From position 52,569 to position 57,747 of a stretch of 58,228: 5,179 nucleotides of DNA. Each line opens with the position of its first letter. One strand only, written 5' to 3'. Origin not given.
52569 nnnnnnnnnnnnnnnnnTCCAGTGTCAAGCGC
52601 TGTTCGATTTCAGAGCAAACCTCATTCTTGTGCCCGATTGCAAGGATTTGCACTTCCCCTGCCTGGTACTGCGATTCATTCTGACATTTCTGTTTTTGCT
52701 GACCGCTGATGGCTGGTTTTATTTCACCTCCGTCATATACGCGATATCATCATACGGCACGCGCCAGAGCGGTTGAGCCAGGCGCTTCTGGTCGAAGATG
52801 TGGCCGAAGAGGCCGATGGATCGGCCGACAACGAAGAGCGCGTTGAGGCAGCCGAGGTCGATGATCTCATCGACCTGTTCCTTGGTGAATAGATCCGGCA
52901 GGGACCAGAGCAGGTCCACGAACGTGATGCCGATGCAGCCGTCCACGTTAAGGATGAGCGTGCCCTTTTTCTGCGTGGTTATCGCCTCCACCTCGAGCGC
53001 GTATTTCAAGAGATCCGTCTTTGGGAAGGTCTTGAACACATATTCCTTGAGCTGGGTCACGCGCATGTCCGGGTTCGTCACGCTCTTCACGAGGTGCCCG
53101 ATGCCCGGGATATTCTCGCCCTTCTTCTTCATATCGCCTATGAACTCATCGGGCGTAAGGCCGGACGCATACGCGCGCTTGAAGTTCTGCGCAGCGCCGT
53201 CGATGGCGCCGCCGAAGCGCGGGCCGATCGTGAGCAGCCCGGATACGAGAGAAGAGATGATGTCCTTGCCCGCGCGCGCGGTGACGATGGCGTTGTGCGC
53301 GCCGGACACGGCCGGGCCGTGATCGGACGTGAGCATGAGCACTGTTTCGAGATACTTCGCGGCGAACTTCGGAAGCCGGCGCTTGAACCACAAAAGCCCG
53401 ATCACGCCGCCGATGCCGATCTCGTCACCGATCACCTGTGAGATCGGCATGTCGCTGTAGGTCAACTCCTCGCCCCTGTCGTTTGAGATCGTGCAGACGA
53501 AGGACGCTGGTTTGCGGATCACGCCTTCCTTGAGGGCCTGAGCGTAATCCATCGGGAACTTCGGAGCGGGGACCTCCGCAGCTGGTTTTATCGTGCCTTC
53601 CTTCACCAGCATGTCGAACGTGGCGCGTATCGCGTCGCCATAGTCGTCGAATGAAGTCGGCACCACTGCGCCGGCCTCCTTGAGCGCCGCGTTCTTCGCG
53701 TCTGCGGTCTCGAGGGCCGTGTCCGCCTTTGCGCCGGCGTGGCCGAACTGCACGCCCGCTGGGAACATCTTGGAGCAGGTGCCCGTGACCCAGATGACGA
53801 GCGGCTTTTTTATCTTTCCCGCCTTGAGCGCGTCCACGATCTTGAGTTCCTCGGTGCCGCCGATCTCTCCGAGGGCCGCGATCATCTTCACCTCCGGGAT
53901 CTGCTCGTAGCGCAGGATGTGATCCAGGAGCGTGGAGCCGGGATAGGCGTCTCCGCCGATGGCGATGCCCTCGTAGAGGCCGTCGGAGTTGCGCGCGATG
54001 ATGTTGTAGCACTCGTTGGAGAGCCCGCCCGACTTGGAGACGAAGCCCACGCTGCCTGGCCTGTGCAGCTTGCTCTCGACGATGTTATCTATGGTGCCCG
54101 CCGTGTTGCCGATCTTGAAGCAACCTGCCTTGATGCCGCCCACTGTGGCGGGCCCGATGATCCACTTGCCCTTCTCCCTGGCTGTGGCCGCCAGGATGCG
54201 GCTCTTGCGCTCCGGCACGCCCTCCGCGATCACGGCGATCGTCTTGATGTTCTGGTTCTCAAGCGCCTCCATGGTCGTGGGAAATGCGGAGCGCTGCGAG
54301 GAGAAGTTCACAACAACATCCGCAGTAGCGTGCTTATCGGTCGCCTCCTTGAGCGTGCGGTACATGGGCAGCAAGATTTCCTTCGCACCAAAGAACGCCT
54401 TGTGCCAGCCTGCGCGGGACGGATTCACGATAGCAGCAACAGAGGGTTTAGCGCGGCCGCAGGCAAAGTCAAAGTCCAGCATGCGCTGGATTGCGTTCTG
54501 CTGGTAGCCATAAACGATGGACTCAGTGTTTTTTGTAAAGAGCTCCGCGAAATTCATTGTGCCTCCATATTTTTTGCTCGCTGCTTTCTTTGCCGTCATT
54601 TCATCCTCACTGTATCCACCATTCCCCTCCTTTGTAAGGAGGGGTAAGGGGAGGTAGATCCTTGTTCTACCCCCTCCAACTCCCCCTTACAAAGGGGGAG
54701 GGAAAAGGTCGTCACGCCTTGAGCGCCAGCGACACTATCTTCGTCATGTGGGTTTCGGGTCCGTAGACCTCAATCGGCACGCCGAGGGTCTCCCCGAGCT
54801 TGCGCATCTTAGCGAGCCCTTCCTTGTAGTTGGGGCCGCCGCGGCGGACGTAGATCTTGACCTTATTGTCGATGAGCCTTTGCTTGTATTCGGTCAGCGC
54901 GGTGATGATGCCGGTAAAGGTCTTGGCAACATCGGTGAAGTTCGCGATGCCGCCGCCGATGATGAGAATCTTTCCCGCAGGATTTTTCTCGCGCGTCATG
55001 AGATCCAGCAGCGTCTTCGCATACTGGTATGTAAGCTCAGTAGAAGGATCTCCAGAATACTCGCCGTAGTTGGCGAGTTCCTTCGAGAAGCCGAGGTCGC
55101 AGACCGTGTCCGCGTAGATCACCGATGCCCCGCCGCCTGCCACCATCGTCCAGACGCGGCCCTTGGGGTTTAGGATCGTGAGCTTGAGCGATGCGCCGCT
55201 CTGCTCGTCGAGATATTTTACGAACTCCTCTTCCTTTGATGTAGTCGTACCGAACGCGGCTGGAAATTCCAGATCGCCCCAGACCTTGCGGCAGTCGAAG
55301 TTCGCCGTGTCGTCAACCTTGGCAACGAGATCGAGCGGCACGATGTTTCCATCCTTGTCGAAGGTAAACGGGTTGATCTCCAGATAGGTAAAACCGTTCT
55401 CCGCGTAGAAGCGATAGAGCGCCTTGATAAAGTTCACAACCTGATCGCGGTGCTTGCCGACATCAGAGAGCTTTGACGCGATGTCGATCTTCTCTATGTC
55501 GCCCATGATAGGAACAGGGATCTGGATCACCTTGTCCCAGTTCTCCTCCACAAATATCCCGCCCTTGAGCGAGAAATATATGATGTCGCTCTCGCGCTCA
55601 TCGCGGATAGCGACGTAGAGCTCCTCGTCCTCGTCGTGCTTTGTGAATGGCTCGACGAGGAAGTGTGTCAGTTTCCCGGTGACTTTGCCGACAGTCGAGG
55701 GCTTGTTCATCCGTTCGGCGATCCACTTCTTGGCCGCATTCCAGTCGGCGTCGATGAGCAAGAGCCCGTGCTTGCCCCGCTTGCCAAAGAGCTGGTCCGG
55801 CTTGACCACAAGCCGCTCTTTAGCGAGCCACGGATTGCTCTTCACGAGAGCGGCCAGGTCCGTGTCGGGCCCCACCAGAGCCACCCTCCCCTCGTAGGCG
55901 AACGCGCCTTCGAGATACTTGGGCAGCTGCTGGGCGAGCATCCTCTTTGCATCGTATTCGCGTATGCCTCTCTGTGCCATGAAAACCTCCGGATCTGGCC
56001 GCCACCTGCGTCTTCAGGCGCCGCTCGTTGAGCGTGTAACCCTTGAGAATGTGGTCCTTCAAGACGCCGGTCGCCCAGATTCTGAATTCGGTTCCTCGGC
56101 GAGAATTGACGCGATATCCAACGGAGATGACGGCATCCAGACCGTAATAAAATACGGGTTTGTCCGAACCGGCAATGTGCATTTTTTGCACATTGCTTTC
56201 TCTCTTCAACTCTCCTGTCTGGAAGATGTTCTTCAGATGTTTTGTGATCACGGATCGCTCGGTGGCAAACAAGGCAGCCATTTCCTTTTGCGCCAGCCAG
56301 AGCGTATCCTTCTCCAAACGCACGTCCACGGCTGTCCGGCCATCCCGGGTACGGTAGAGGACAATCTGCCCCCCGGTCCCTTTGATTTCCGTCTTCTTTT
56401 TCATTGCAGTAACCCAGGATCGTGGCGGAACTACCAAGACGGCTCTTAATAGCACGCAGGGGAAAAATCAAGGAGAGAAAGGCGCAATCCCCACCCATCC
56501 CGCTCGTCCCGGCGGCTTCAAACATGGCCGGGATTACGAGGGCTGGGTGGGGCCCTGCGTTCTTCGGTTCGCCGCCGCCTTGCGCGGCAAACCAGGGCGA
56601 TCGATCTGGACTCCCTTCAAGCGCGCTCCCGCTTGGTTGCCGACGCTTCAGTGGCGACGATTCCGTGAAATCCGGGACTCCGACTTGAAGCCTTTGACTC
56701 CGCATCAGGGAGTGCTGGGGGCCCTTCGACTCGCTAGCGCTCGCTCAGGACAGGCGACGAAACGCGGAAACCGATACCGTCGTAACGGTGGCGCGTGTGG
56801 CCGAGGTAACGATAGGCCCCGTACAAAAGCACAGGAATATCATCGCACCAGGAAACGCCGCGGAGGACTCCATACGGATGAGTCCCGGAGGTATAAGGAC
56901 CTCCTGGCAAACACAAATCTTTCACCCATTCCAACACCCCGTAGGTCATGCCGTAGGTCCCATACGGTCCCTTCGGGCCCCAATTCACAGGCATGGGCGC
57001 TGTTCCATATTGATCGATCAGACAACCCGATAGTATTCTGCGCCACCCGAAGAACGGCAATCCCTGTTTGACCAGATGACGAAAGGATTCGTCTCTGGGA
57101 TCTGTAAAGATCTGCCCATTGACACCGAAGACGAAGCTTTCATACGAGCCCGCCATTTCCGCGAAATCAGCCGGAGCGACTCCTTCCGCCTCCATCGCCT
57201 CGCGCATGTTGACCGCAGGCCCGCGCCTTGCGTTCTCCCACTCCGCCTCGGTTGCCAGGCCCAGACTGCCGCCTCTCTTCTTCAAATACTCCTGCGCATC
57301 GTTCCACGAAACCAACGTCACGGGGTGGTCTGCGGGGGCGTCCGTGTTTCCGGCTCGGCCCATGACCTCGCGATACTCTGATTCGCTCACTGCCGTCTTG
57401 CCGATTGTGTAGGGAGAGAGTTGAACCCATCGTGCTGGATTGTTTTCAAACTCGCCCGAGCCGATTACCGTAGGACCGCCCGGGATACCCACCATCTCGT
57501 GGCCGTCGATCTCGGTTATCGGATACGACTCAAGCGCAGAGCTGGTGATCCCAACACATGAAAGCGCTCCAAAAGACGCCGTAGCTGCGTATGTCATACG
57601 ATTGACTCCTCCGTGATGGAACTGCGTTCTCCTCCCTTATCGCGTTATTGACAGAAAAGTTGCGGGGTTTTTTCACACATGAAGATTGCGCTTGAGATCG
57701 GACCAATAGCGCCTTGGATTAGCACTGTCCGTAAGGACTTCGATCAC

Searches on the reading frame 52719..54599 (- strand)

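Call 53: search_protein_families(library=pfam, proteins=[window:52719-54599:-], max_evalue=0.001)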
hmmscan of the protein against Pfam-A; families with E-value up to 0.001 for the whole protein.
window:52719-54599:- (626 aa): 4 families
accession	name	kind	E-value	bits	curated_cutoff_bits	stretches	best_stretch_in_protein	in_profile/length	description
PF00285.26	Citrate_synt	-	2.1e-19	70.2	27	1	413-613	166-355/357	Citrate synthase, C-terminal domain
PF00549.24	Ligase_CoA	-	2.4e-18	66.9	24.5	1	187-312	1-128/128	CoA-ligase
PF02629.25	CoA_binding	-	1.3e-07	32.7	22.3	1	23-127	2-97/97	CoA binding domain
PF13607.11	Succ_CoA_lig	-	2.3e-05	24.6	27.4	1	181-325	1-136/138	Succinyl-CoA ligase like flavodoxin domain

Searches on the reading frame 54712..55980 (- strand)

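Call 91: search_protein_families(library=pfam, proteins=[window:54712-55980:-], max_evalue=0.001)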
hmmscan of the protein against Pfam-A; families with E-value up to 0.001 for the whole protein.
window:54712-55980:- (422 aa): 3 families
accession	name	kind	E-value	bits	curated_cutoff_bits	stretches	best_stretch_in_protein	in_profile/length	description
PF16114.10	Citrate_bind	-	1.2e-88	295.7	26.8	1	247-421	3-176/177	ATP citrate lyase citrate-binding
PF24948.1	Citrate_synth_N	-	2.3e-77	259.9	83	1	2-234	1-232/232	ATP-citrate synthase ATP-grasp domain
PF08442.15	ATP-grasp_2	-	1.1e-08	35.3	29.5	1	49-206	34-201/202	ATP-grasp domain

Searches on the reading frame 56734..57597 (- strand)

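Call 91: search_protein_families(library=pfam, proteins=[window:56734-57597:-], max_evalue=0.001)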
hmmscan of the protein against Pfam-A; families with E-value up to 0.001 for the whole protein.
window:56734-57597:- (287 aa): 1 family
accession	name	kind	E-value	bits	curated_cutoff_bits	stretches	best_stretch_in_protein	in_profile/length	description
PF03781.23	FGE-sulfatase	-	1.8e-22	80.7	23.3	1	33-130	3-127/255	Sulfatase-modifying factor enzyme 1-like domain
